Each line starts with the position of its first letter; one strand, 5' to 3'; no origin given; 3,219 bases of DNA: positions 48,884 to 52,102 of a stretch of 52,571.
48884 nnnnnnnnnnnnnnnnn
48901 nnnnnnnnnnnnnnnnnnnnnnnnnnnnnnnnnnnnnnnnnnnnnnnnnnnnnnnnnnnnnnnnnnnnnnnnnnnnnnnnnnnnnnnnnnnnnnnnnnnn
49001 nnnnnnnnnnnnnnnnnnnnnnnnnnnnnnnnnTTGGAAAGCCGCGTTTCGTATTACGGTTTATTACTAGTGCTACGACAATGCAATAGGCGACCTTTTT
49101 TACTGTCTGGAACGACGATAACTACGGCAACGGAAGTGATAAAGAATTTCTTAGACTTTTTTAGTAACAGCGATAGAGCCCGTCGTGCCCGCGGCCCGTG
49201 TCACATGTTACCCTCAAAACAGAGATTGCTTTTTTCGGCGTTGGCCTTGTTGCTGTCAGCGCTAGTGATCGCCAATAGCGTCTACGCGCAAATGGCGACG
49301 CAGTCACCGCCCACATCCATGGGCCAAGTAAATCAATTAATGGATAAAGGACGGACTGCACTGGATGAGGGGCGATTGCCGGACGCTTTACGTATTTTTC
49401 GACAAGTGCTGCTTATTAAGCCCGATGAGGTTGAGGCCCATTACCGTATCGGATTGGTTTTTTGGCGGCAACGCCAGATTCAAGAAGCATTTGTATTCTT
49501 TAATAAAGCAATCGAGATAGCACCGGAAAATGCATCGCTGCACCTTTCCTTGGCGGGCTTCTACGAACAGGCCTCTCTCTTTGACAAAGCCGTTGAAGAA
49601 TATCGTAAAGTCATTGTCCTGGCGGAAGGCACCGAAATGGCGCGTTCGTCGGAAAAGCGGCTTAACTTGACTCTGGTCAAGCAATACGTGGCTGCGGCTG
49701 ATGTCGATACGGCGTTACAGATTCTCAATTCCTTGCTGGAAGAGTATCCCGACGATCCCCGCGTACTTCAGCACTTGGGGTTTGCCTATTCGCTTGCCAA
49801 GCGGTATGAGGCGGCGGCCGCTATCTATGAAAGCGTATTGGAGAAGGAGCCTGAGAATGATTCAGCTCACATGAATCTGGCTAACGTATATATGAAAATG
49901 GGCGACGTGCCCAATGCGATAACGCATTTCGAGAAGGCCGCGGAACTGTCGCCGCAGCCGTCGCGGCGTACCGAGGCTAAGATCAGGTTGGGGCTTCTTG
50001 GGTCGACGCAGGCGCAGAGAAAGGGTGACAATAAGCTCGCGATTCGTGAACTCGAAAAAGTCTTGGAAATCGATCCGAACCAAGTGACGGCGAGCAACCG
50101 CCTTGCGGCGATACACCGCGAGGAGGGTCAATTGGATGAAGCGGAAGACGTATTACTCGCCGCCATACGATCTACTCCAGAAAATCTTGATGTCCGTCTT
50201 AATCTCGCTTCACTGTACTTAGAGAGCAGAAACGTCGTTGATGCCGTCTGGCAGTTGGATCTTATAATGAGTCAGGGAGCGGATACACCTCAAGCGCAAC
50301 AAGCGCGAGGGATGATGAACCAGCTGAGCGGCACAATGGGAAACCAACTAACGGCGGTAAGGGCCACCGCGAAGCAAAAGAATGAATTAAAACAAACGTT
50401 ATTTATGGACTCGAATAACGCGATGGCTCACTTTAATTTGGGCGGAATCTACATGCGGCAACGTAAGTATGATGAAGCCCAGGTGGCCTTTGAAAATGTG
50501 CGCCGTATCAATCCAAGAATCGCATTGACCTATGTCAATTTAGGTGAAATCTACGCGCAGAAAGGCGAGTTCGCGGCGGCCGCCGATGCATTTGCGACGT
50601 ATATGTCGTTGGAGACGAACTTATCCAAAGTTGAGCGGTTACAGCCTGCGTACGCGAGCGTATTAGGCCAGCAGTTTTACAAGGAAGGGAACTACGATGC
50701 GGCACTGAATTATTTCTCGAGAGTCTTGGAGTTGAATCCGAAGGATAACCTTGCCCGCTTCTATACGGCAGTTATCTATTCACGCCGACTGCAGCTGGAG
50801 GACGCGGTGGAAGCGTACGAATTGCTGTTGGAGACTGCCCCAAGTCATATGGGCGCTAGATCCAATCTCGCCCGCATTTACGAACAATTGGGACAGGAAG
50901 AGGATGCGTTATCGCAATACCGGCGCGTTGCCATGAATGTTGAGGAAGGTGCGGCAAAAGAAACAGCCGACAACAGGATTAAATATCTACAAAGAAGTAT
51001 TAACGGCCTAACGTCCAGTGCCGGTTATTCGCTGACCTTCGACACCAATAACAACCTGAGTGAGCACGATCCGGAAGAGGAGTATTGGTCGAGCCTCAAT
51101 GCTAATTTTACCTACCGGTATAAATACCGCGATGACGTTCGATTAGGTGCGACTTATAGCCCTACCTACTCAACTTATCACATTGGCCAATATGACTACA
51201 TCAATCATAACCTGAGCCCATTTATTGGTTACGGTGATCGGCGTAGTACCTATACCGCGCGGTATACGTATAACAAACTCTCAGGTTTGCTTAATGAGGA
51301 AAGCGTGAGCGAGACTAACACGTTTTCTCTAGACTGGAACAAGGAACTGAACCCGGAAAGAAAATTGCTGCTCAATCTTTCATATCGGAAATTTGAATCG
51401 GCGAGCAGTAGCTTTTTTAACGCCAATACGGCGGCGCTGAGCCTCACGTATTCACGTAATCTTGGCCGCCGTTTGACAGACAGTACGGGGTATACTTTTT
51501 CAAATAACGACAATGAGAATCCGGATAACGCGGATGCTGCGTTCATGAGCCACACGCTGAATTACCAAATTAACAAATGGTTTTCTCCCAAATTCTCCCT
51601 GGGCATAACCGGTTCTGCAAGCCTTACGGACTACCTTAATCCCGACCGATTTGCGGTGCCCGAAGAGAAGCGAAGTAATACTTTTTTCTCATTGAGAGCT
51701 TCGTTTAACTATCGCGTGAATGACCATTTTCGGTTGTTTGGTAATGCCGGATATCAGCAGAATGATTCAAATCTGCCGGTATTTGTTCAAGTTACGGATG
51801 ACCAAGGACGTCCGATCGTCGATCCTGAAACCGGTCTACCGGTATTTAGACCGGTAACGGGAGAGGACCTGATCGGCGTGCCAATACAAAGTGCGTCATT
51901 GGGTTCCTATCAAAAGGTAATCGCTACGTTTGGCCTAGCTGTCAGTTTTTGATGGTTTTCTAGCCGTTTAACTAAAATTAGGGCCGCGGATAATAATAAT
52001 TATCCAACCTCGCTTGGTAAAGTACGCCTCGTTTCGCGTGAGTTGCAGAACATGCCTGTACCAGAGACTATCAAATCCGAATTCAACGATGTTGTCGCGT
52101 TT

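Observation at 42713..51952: Five-gene cluster coupling an MMPL/HAE3-type RND exporter to three predicted outer-membrane barrels and an RHH/zinc-ribbon protein: candidate undescribed envelope export system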

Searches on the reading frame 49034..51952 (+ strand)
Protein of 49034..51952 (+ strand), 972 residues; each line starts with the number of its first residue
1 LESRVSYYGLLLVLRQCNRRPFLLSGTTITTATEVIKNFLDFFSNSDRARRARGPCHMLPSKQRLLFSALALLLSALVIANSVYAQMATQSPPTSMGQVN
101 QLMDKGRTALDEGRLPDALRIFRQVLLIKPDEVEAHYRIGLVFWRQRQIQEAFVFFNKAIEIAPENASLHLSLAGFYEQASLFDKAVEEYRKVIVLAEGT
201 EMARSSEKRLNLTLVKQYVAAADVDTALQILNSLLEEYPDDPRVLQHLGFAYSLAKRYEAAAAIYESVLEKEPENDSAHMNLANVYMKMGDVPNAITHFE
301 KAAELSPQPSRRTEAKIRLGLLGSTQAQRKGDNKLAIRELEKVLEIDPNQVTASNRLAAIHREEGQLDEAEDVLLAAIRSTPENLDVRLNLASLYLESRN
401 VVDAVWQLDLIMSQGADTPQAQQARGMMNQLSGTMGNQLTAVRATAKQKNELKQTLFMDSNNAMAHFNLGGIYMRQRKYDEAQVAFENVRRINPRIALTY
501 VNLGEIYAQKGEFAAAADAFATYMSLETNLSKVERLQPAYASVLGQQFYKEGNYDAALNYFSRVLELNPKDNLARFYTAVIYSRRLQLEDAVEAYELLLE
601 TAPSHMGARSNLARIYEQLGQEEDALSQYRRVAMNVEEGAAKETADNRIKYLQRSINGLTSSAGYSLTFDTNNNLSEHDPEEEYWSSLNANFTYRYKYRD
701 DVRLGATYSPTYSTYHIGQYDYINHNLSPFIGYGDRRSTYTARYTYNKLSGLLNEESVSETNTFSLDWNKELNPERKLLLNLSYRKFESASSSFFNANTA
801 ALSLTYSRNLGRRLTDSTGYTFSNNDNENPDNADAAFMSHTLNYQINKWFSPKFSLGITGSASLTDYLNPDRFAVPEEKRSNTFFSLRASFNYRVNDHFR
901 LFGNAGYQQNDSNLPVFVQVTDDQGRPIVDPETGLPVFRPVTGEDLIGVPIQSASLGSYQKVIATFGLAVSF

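Call 4: search_protein_families(library=pfam, proteins=[window:49034-51952:+], max_evalue=0.1)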
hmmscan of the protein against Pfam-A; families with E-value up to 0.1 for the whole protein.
window:49034-51952:+ (972 aa): 44 families (the best 25 are shown)
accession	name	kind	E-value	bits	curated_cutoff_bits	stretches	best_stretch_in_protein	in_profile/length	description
PF07719.23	TPR_2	-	1.1e-53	175.4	27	6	278-308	3-33/34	Tetratricopeptide repeat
PF00515.34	TPR_1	-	1.2e-53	177.3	27.8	5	278-308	3-33/34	Tetratricopeptide repeat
PF14559.12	TPR_19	-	1.1e-49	167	25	8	255-309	4-58/68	Tetratricopeptide repeat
PF13432.12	TPR_16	-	6.2e-48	161.2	32.7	8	104-167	2-65/65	Tetratricopeptide repeat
PF13181.12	TPR_8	-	1e-42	141.1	25.7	3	278-308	3-33/34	Tetratricopeptide repeat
PF13414.12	TPR_11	-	5.5e-42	141.6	26.8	7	257-290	9-42/42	TPR repeat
PF13424.12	TPR_12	-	5.4e-36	123.1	30.1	6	278-347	5-75/77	Tetratricopeptide repeat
PF13431.12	TPR_17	-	9.1e-36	119.6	24.4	3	340-371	2-33/34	Tetratricopeptide repeat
PF13428.12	TPR_14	-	1.4e-35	118.5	23.5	4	210-249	3-42/44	Tetratricopeptide repeat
PF13371.12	TPR_9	-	1.9e-29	101.9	35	4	469-529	1-61/73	Tetratricopeptide repeat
PF13176.12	TPR_7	-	1.4e-28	96.9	27.9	1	278-312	1-35/36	Tetratricopeptide repeat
PF13174.12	TPR_6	-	2.4e-27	94.1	26.3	0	245-274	3-32/33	Tetratricopeptide repeat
PF23914.1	TPR_CcmH_CycH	-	2.6e-23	83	42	6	269-370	43-140/158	Cytochrome c-type biogenesis protein H TPR domain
PF25064.1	ARM_TT21_5th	-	1.7e-17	64.2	27.8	2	328-383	12-67/117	TT21 fifth ARM repeats domain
PF12895.13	ANAPC3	-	1e-16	61.4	27.2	2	552-630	3-80/82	Anaphase-promoting complex, cyclosome, subunit 3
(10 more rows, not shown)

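Call 5: search_protein_families(library=ncbifam, proteins=[window:49034-51952:+], max_evalue=0.1)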
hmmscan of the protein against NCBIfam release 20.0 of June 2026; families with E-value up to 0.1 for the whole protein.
window:49034-51952:+ (972 aa): 41 families (the best 25 are shown)
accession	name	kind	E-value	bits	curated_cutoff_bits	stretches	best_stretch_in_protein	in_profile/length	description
TIGR02917.1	PEP_TPR_lipo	equivalog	2.1e-47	161.6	312.2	3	104-319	470-678/899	XrtA/PEP-CTERM system TPR-repeat protein PrsT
NF040959.1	MamA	equivalog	2.9e-46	157.5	200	5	217-308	46-137/204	magnetosome protein MamA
NF033762.1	social_mot_Tgl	equivalog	1.2e-35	123.1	225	4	310-522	26-229/252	social motility TPR repeat lipoprotein Tgl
TIGR02521.1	type_IV_pilW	equivalog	2.2e-32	112.5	154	5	202-373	25-191/234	type IV pilus biogenesis/stability protein PilW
NF053607.1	CHU_0125_OmpA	equivalog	1e-26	93.7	620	3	545-701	26-178/639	CHU_0125 family OmpA-like outer membrane integrity protein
TIGR02552.1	LcrH_SycD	equivalog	1.6e-24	86.2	104.8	4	222-316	32-126/136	SycD/LcrH family type III secretion system chaperone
TIGR00540.1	TPR_hemY_coli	hypoth_equivalog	1e-23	83.7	142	3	212-302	294-385/385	heme biosynthesis-associated TPR protein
NF033920.0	C39_PA2778_fam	equivalog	8.5e-23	81.1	150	3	194-307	142-255/255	PA2778 family cysteine peptidase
NF008757.0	PRK11788.1-5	equivalog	2.4e-22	79.6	363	2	132-426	34-323/388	lipopolysaccharide assembly protein LapB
NF033758.1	gliding_GltE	equivalog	2.8e-21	76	225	4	450-528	277-356/411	adventurous gliding motility TPR repeat lipoprotein GltE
TIGR02795.1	tol_pal_ybgF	equivalog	2.9e-19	69.8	90.1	3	545-645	9-115/119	tol-pal system protein YbgF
NF047507.1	TPR_BatC_Lepto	exception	1.3e-18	67.3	175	2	284-364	66-143/214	TPR repeat-containing protein BatC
NF008756.0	PRK11788.1-4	equivalog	2.4e-17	63.1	474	3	135-408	37-305/389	lipopolysaccharide assembly protein LapB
NF052415.1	T3SS_chap_SctY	equivalog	3.1e-17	63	70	3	218-295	16-96/106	type III secretion apparatus assembly chaperone SctY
NF047371.1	FlcA_CTERM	equivalog_domain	4.9e-17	61.6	300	3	112-219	452-563/646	periplasmic flagellar collar protein FlcA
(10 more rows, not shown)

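Call 33: search_solved_structures(query=A2, max_evalue=0.01)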
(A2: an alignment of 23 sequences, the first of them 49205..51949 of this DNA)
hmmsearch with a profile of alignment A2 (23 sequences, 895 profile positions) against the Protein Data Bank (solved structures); distinct sequences matched with E-value up to 0.01: 387 (the best 60 are shown).
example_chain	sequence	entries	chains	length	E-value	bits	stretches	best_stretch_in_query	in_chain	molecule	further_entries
9qhb_A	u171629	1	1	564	3.1e-157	528.1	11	398-478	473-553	Engineered tetratricopeptide repeat protein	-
8bu0_A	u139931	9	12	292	1.6e-79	271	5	398-476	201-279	Consensus tetratricopeptide repeat protein | Crystal structure of an 8-repeat consensus TPR superhelix with Zinc. | Monomer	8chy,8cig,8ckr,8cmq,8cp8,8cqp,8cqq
9qhc_A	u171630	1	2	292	4.1e-69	236.6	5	396-470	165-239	Engineered tetratricopeptide repeat protein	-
7ntf_A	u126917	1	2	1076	2.6e-57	197.5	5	161-327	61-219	Isoform 1 of UDP-N-acetylglucosamine--peptide N-acetylglucosaminyltransferase 110 kDa subu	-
7yeh_B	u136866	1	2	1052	3e-57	197.3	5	163-327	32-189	UDP-N-acetylglucosamine--peptide N-acetylglucosaminyltransferase 110 kDa subunit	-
7yea_A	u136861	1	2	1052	3.8e-57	197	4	288-470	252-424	UDP-N-acetylglucosamine--peptide N-acetylglucosaminyltransferase 110 kDa subunit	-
1w3b_A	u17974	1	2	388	8e-53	182.7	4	163-327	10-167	UDP-N-ACETYLGLUCOSAMINE--PEPTIDE N-ACETYLGLUCOSAMINYLTRANSFERASE 110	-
6eou_A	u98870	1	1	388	1.3e-52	182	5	163-327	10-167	UDP-N-acetylglucosamine--peptide N-acetylglucosaminyltransferase 110 kDa subunit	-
7y4i_A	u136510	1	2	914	1e-48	169.1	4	368-498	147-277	Probable UDP-N-acetylglucosamine--peptide N-acetylglucosaminyltransferase SPINDLY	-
8dtf_A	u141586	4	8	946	1.2e-48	168.9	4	368-498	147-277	Probable UDP-N-acetylglucosamine--peptide N-acetylglucosaminyltransferase SPINDLY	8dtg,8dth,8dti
9eh1_Q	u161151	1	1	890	8.1e-47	162.8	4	303-543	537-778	RNA polymerase-associated protein CTR9 homolog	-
7oop_S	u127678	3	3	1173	7.5e-46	159.6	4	303-543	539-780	RNA polymerase-associated protein CTR9 homolog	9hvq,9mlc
6ted_Q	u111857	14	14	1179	7.8e-46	159.5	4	303-543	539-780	RNA polymerase-associated protein CTR9 homolog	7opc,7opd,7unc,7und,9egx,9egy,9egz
8a3y_Q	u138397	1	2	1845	5.2e-44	153.5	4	301-543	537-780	RNA polymerase-associated protein CTR9 homolog,RNA polymerase-associated protein LEO1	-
7qdr_B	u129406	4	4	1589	9.4e-42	146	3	67-493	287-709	Tetratricopeptide repeat protein 37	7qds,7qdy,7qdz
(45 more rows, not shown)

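Call 46: predict_structure(alignment_id=A3)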
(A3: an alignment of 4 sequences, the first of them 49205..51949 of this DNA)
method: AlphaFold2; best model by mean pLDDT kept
length: 915 residues; sequences in the alignment: 4
mean_pLDDT: 83.6   pTM: 0.47
mean pLDDT of the five models: 83.6, 82.8, 81.7, 80.1, 79.8
residues with pLDDT >= 90: 433; 70-90: 346; 50-70: 69; < 50: 67
segments of 3 or more residues with pLDDT < 50: 1-10, 12-36, 616-624, 815-820, 884-898
pLDDT, mean of each block of 10 residues (from residue 1): 42 43 34 44 86 85 91 90 90 90 91 92 89 93 88 91 86 90 86 90 93 89 93 89 90 86 90 90 91 88 90 90 86 92 89 88 91 88 88 89 92 90 92 92 93 89 91 86 91 90 92 90 89 93 90 92 88 90 84 87 90 57 61 90 87 78 77 87 93 69 90 89 94 69 94 90 91 61 95 92 91 50 80 91 92 70 60 59 46 42 82 89
secondary structure, 60 per line:
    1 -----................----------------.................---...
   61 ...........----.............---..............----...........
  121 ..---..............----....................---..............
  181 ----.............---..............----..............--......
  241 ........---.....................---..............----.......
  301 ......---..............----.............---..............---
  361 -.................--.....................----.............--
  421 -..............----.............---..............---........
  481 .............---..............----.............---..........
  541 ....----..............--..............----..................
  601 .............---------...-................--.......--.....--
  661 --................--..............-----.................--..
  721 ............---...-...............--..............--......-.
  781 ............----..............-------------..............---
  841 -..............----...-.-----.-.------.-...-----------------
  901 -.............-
elements in order (helices of 4 or more, strands of 3 or more residues): H6-21 H38-54 H58-71 H76-88 H92-105 H110-122 H126-139 H144-163 H167-180 H185-197 H201-214 H219-232 H235-248 H252-272 H276-289 H294-306 H310-323 H328-340 H344-357 H362-378 H381-401 H406-418 H422-435 H440-452 H456-469 H473-493 H497-510 H515-527 H531-544 H549-562 H565-578 H583-599 E600-613 E627-642 E645-651 E654-658 E663-678 E681-694 E700-716 E719-732 E740-754 E757-770 H773-778 E780-792 E797-810 E824-837 E842-855 E860-862 E881-883 E902-914

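Call 49: fold_search(model_id=the predicted structure, library=pdb)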
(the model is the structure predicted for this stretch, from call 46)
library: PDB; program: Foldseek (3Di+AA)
matches with E <= 10: 1757; with E <= 0.001: 698
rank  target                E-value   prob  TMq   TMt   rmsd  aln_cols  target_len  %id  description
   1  7y4i_A                1.3e-18  1.00  0.20  0.22  18.8       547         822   19  Crystal structure of SPINDLY in complex with GDP (released 2022-12-07)
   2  7yea_A                1.6e-18  1.00  0.27  0.24  18.2       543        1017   22  Human O-GlcNAc transferase Dimer (released 2023-07-12)
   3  7yeh_A                5.4e-18  1.00  0.29  0.26  16.9       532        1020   21  Cryo-EM structure of human OGT-OGA complex (released 2023-07-12)
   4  9rtt_Q                1.1e-17  1.00  0.22  0.22  24.9       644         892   16  Activated Elongation Complex with IWS1 and ELOF1 (released 2025-09-03)
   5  8dtf_A                1.4e-17  1.00  0.20  0.22  17.8       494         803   21  Cryo-EM structure of the full length Arabidopsis SPY with complete TPRs (released 2023-03-08)
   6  9hvq_Q                1.5e-17  1.00  0.20  0.21  24.2       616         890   18  Structure of the transcribing Pol II-DSIF-PAF-SPT6-RECQL5 complex (released 2025-07-16)
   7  1w3b_A                3.8e-17  1.00  0.21  0.45  17.1       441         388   22  The superhelical TPR domain of O-linked GlcNAc transferase reveals structural similarities to importin alpha. (released 2004-09-09)
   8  7y4i_B                4.0e-17  1.00  0.20  0.21  19.8       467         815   20  Crystal structure of SPINDLY in complex with GDP (released 2022-12-07)
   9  8dtg_A                4.5e-17  1.00  0.20  0.22  18.0       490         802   20  Cryo-EM structure of Arabidopsis SPY alternative conformation 1 (released 2023-03-08)
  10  6eou                  2.5e-16  1.00  0.19  0.46  16.7       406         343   20  O-GlcNAc transferase TPR domain with the intellectual disability associated mutation L254F (released 2018-05-09)
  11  1w3b_B                7.3e-16  1.00  0.25  0.54  15.9       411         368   24  The superhelical TPR domain of O-linked GlcNAc transferase reveals structural similarities to importin alpha. (released 2004-09-09)
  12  7xn7_q                2.5e-15  1.00  0.20  0.20  26.6       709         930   16  RNA polymerase II elongation complex containing Spt4/5, Elf1, Spt6, Spn1 and Paf1C (released 2022-09-07)
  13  6af0_A                4.2e-15  1.00  0.22  0.22  26.2       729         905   16  Structure of Ctr9, Paf1 and Cdc73 ternary complex from Myceliophthora thermophila (released 2018-09-19)
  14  7dkh_A                6.7e-15  1.00  0.24  0.24  21.7       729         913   16  Crystal structure of the Ctr9/Paf1/Cdc73/Rtf1 quaternary complex (released 2021-11-24)
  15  7ntf_A                8.4e-15  1.00  0.25  0.25  19.1       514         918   20  Cryo-EM structure of unliganded O-GlcNAc transferase (released 2021-11-17)
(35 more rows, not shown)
